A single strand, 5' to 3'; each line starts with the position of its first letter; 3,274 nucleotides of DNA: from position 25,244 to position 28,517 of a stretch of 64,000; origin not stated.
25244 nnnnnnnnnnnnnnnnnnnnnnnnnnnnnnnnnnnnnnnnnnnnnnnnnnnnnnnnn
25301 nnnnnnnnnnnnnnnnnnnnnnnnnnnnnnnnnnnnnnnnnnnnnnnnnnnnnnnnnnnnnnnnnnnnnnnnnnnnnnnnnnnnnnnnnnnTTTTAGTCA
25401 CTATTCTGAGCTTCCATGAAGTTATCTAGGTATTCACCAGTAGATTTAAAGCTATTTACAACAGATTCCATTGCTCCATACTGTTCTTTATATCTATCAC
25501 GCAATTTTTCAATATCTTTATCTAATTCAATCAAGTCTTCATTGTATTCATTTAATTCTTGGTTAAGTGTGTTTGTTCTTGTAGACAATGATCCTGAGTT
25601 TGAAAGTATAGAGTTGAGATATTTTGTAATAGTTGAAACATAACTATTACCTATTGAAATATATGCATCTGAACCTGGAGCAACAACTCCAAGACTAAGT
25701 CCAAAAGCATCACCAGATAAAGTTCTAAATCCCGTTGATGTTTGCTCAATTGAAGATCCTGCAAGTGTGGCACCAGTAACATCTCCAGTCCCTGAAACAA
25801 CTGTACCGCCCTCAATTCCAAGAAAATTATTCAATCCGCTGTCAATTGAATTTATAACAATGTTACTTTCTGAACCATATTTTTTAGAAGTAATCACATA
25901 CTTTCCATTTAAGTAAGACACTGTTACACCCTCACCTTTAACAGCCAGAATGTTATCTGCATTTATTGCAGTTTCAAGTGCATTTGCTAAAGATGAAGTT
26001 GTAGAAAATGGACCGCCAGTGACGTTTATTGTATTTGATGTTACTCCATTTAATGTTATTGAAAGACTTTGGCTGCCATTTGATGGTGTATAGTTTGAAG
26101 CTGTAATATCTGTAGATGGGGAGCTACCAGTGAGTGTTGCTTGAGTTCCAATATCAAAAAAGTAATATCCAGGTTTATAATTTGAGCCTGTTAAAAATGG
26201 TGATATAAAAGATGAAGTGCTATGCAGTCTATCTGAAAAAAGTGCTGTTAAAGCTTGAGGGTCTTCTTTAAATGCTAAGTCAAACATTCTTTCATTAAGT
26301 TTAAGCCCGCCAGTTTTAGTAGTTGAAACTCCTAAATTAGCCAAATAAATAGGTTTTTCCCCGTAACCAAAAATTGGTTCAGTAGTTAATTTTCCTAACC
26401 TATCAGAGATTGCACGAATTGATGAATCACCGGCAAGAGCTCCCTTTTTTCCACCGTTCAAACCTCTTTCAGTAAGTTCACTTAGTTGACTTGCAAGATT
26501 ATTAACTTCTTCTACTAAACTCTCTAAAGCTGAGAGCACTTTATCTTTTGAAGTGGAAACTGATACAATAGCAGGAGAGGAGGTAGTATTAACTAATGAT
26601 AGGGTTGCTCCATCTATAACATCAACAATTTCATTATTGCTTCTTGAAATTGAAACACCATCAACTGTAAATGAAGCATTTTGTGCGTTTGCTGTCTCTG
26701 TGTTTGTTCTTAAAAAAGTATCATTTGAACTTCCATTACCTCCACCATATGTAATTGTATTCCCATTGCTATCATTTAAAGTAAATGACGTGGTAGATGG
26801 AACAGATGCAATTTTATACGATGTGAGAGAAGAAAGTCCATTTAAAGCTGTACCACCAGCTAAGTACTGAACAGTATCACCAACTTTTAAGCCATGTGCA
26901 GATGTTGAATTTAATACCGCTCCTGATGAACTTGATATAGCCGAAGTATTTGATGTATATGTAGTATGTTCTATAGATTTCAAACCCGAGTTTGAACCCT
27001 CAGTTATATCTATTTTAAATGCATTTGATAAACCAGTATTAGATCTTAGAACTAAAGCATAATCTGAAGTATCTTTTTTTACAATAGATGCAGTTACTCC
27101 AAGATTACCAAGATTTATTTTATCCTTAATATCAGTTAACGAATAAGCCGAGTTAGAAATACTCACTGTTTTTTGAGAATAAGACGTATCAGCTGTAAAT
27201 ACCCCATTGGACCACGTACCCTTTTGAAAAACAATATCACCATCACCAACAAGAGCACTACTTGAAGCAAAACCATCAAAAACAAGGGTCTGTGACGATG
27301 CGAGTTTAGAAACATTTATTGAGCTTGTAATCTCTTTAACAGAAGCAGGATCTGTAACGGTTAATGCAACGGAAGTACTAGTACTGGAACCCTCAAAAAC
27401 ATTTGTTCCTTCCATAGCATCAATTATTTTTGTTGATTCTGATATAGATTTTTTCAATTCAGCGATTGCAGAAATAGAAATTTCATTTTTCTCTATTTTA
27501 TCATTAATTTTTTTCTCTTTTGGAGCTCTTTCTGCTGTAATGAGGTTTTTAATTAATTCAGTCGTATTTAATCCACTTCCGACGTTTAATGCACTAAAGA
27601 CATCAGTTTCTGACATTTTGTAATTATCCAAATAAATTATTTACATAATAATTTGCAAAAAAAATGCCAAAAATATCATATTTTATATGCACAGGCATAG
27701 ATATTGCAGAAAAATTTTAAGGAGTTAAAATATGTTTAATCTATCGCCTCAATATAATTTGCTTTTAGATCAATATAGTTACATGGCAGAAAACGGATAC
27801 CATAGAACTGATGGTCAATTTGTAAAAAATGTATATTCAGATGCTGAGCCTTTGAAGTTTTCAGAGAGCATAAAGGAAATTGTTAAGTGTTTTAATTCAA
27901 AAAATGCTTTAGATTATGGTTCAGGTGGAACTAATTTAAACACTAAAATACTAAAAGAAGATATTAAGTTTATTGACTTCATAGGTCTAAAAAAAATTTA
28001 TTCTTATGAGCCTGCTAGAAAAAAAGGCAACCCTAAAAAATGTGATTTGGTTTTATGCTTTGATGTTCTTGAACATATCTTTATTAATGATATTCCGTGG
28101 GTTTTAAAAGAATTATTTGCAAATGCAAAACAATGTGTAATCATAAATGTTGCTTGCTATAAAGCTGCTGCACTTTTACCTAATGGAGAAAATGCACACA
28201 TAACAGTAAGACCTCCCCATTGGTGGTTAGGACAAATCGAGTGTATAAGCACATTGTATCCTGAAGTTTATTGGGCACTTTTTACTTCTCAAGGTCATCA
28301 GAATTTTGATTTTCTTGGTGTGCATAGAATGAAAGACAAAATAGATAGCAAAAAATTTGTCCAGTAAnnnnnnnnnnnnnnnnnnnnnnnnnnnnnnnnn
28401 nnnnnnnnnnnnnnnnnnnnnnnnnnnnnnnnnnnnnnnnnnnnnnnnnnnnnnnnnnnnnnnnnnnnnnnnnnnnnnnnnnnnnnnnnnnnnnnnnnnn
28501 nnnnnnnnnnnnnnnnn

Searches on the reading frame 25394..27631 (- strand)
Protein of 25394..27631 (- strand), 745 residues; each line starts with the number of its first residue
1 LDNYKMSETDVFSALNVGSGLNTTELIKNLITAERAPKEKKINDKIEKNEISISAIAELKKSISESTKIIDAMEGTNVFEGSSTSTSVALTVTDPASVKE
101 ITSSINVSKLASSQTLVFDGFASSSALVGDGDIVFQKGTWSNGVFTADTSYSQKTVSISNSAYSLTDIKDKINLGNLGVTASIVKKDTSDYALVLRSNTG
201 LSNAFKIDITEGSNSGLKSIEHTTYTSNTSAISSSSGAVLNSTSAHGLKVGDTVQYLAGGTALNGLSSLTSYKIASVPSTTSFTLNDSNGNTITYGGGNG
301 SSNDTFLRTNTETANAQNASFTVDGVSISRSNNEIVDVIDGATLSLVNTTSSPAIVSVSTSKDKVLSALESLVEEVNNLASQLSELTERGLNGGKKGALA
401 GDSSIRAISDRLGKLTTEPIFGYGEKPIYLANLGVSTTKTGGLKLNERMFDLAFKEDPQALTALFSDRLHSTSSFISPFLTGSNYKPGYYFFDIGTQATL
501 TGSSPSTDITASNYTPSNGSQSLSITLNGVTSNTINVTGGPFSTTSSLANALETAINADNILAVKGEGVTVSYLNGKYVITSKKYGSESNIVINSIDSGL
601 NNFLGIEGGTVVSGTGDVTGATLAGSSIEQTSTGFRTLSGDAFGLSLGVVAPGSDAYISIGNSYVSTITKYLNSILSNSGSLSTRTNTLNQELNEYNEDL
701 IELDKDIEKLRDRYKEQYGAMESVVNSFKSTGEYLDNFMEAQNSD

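Call 27: search_protein_families(library=pfam, proteins=[window:25394-27631:-], max_evalue=0.00001)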
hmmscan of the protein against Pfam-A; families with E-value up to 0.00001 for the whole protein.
window:25394-27631:- (745 aa): 2 families
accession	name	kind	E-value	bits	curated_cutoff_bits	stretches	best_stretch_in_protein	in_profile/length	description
PF07195.17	FliD_C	-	1.7e-37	129.6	25.4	2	316-468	1-161/236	Flagellar hook-associated protein 2 C-terminus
PF02465.23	FliD_N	-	1.2e-11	45.6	24.8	1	19-114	1-97/97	Flagellar hook-associated protein 2 N-terminus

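Call 41: find_homologous_proteins(query=window:25394-27631:-, max_evalue=1e-40)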
Query window:25394-27631:- (745 aa): 173 proteins with E <= 1e-40 among 8000 candidates; the best 120 are listed.
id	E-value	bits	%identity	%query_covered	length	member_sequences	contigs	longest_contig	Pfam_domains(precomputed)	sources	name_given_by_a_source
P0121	0.0e+0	1478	96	99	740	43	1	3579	PF07195.18,PF02465.24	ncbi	-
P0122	0.0e+0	1405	90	99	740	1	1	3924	PF07195.18,PF02465.24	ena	-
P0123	0.0e+0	1404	90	99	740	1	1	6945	PF07195.18,PF02465.24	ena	-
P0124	0.0e+0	1401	90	99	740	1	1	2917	PF07195.18,PF02465.24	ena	-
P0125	0.0e+0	1319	85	99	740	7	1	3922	PF07195.18,PF02465.24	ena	-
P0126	0.0e+0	1220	78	99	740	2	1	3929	PF07195.18,PF02465.24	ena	-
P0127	0.0e+0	1213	77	99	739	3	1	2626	PF07195.18,PF02465.24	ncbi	-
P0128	0.0e+0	1213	77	99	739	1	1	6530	PF07195.18,PF02465.24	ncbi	-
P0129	0.0e+0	1212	77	99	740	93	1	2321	PF07195.18,PF02465.24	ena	-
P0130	0.0e+0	1211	77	99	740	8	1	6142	PF07195.18,PF02465.24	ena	-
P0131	0.0e+0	1199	77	99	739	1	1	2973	PF07195.18,PF02465.24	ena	-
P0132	0.0e+0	1198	76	99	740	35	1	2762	PF07195.18,PF02465.24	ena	-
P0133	0.0e+0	1185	76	99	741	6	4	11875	PF07195.18,PF02465.24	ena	-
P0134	0.0e+0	1107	72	99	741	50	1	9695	PF07195.18,PF02465.24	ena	-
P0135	6.4e-290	982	64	99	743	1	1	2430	PF07195.18,PF02465.24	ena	-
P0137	5.6e-287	972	64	99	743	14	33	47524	PF07195.18,PF02465.24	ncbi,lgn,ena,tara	tara:strand:+ start:205 stop:2436 length:2232 start_codon:yes stop_codon:yes gene_type:complete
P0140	9.1e-285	965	63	99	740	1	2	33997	PF07195.18,PF02465.24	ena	-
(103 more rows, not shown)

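Call 42: find_encoding_contigs(protein=P0137, flank=10000, max_places=3)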
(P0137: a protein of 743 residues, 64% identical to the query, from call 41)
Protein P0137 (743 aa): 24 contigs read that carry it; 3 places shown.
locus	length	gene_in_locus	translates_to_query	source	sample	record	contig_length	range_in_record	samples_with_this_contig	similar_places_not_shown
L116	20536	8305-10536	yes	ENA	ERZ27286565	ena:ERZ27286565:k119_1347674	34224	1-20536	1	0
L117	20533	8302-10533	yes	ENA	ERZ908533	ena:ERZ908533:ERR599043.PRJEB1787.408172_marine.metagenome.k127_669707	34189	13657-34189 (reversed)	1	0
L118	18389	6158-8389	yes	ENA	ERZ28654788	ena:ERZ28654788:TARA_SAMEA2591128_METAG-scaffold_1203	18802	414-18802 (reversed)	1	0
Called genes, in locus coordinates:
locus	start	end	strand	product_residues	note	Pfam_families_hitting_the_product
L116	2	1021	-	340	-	?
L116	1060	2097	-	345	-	PF14842:FliG_N, PF14841:FliG_M, PF01706:FliG_C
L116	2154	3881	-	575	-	PF01514:YscJ_FliF, PF08345:YscJ_FliF_C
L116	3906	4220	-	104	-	PF02049:FliE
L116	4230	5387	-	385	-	PF00158:Sigma54_activat, PF14532:Sigma54_activ_2, PF07728:AAA_5, PF25601:AAA_lid_14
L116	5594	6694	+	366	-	PF00158:Sigma54_activat, PF14532:Sigma54_activ_2, PF07728:AAA_5 (weak), PF25601:AAA_lid_14, PF02954:HTH_8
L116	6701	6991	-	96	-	-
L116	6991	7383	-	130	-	PF02561:FliS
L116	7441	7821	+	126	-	-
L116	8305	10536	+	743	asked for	PF02465:FliD_N, PF07195:FliD_C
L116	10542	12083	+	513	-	PF23914:TPR_CcmH_CycH (faint), PF07719:TPR_2 (faint), PF13174:TPR_6 (faint), PF12895:ANAPC3 (weak), PF13431:TPR_17 (weak), PF00515:TPR_1 (weak), PF13424:TPR_12 (weak), PF14559:TPR_19 (weak), +7 more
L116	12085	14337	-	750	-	PF13431:TPR_17 (faint), PF13174:TPR_6 (faint), PF13181:TPR_8 (faint), PF23914:TPR_CcmH_CycH (faint), PF00515:TPR_1 (faint), PF07719:TPR_2 (faint), PF00685:Sulfotransfer_1, PF13469:Sulfotransfer_3, +8 more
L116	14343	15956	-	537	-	-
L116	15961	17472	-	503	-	PF13431:TPR_17 (faint), PF00515:TPR_1 (faint), PF13414:TPR_11 (faint), PF13424:TPR_12 (faint), PF14559:TPR_19 (faint), PF25062:ARM_TT21_N (weak), PF12895:ANAPC3 (weak), PF13432:TPR_16 (weak), +5 more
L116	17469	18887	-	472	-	PF07719:TPR_2 (faint), PF12895:ANAPC3 (faint), PF13414:TPR_11 (faint), PF13424:TPR_12 (faint), PF14559:TPR_19 (faint), PF13181:TPR_8 (weak), PF00515:TPR_1 (weak), PF13181:TPR_8 (weak), +3 more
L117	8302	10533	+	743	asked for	PF02465:FliD_N, PF07195:FliD_C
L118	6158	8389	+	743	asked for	PF02465:FliD_N, PF07195:FliD_C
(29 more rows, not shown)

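Call 43: find_encoding_contigs(protein=P0140, flank=10000, max_places=2)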
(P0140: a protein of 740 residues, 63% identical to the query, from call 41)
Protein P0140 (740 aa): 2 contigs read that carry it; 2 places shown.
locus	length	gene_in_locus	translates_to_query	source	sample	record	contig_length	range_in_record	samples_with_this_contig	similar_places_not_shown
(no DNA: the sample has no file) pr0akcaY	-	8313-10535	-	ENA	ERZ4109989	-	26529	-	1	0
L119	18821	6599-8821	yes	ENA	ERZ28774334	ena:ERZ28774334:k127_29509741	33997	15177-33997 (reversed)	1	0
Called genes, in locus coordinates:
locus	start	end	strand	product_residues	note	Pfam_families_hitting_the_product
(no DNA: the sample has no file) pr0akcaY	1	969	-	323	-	?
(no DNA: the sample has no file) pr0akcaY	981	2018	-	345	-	PF03448:MgtE_N (faint), PF14842:FliG_N, PF14841:FliG_M, PF01706:FliG_C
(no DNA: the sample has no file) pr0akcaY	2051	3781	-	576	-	PF01514:YscJ_FliF, PF08345:YscJ_FliF_C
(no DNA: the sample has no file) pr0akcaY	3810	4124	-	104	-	PF02049:FliE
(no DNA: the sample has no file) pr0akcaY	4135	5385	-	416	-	PF00158:Sigma54_activat, PF14532:Sigma54_activ_2, PF07728:AAA_5 (weak), PF25601:AAA_lid_14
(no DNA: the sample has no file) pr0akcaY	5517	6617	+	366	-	PF00158:Sigma54_activat, PF14532:Sigma54_activ_2, PF07728:AAA_5, PF25601:AAA_lid_14, PF02954:HTH_8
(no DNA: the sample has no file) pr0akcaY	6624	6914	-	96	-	-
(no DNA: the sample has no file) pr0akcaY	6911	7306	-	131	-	PF02561:FliS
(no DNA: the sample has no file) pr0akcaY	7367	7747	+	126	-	-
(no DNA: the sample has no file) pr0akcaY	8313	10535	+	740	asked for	PF02465:FliD_N, PF07195:FliD_C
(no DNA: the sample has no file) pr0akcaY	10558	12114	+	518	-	PF13431:TPR_17 (faint), PF14559:TPR_19 (faint), PF00515:TPR_1 (faint), PF07719:TPR_2 (faint), PF12895:ANAPC3 (faint), PF13174:TPR_6 (faint), PF13176:TPR_7 (faint), PF13181:TPR_8 (faint), +4 more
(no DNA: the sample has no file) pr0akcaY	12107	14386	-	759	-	PF12895:ANAPC3 (faint), PF13424:TPR_12 (faint), PF13431:TPR_17 (faint), PF14559:TPR_19 (faint), PF00515:TPR_1 (faint), PF13414:TPR_11, PF00685:Sulfotransfer_1, PF13469:Sulfotransfer_3, +7 more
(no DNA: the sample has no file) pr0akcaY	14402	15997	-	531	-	PF13432:TPR_16 (faint)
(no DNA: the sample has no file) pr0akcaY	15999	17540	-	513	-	PF13428:TPR_14 (faint), PF13424:TPR_12 (faint), PF00515:TPR_1 (faint), PF07719:TPR_2 (faint), PF13181:TPR_8 (faint), PF13431:TPR_17 (faint), PF13414:TPR_11 (faint), PF14559:TPR_19 (faint)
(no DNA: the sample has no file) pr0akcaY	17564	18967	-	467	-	PF13424:TPR_12 (faint), PF00515:TPR_1 (faint), PF07719:TPR_2 (faint), PF13181:TPR_8 (faint), PF13431:TPR_17 (faint), PF14559:TPR_19 (faint), PF13414:TPR_11 (weak), PF13428:TPR_14 (faint)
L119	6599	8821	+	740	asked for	PF02465:FliD_N, PF07195:FliD_C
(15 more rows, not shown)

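Call 44: find_encoding_contigs(protein=P0133, flank=10000, max_places=2)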
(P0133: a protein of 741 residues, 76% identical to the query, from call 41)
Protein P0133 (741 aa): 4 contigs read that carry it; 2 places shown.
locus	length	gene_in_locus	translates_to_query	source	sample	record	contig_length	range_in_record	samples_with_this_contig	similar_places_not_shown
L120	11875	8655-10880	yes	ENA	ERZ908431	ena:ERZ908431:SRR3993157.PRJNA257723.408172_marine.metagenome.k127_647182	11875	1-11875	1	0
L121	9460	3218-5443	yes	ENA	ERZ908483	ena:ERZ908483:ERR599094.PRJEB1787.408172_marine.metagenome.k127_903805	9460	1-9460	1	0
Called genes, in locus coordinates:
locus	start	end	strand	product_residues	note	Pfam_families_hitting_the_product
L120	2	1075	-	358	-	?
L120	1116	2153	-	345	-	PF14842:FliG_N, PF14841:FliG_M, PF01706:FliG_C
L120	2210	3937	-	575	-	PF01514:YscJ_FliF, PF08345:YscJ_FliF_C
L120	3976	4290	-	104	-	PF02049:FliE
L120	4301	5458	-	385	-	PF00158:Sigma54_activat, PF14532:Sigma54_activ_2, PF07728:AAA_5 (weak), PF25601:AAA_lid_14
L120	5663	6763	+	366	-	PF00158:Sigma54_activat, PF01078:Mg_chelatase (faint), PF14532:Sigma54_activ_2, PF07728:AAA_5, PF25601:AAA_lid_14, PF02954:HTH_8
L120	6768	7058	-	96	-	-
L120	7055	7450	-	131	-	PF02561:FliS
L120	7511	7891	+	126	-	-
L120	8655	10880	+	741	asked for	PF02465:FliD_N, PF07195:FliD_C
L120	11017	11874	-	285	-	?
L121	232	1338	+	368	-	PF00158:Sigma54_activat, PF14532:Sigma54_activ_2, PF07728:AAA_5 (weak), PF25601:AAA_lid_14, PF02954:HTH_8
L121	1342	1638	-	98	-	-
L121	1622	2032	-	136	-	PF02561:FliS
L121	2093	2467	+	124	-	-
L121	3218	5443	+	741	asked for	PF02465:FliD_N, PF07195:FliD_C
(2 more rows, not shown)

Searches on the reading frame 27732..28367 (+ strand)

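Call 12: search_protein_families(library=pfam, proteins=[window:27732-28367:+])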
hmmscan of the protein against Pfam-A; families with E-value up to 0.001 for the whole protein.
window:27732-28367:+ (211 aa): 0 families

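Call 48: search_protein_families(library=ncbifam, proteins=[window:27732-28367:+], max_evalue=0.1)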
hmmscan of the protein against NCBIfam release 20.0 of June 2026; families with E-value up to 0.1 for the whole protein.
window:27732-28367:+ (211 aa): 1 family
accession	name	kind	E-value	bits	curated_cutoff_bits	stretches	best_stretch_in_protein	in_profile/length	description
TIGR02021.1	BchM-ChlM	equivalog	0.0054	16.2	158.9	1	102-142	117-157/218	magnesium protoporphyrin IX methyltransferase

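Call 49: search_protein_families(library=pfam, proteins=[window:27732-28367:+], max_evalue=0.05)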
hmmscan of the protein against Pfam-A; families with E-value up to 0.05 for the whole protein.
window:27732-28367:+ (211 aa): 2 families
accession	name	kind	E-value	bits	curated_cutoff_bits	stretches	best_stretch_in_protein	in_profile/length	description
PF13489.12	Methyltransf_23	-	0.0022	18.2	27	1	45-133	11-109/164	Methyltransferase domain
PF08242.18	Methyltransf_12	-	0.018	16.2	30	1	98-130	60-90/98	Methyltransferase domain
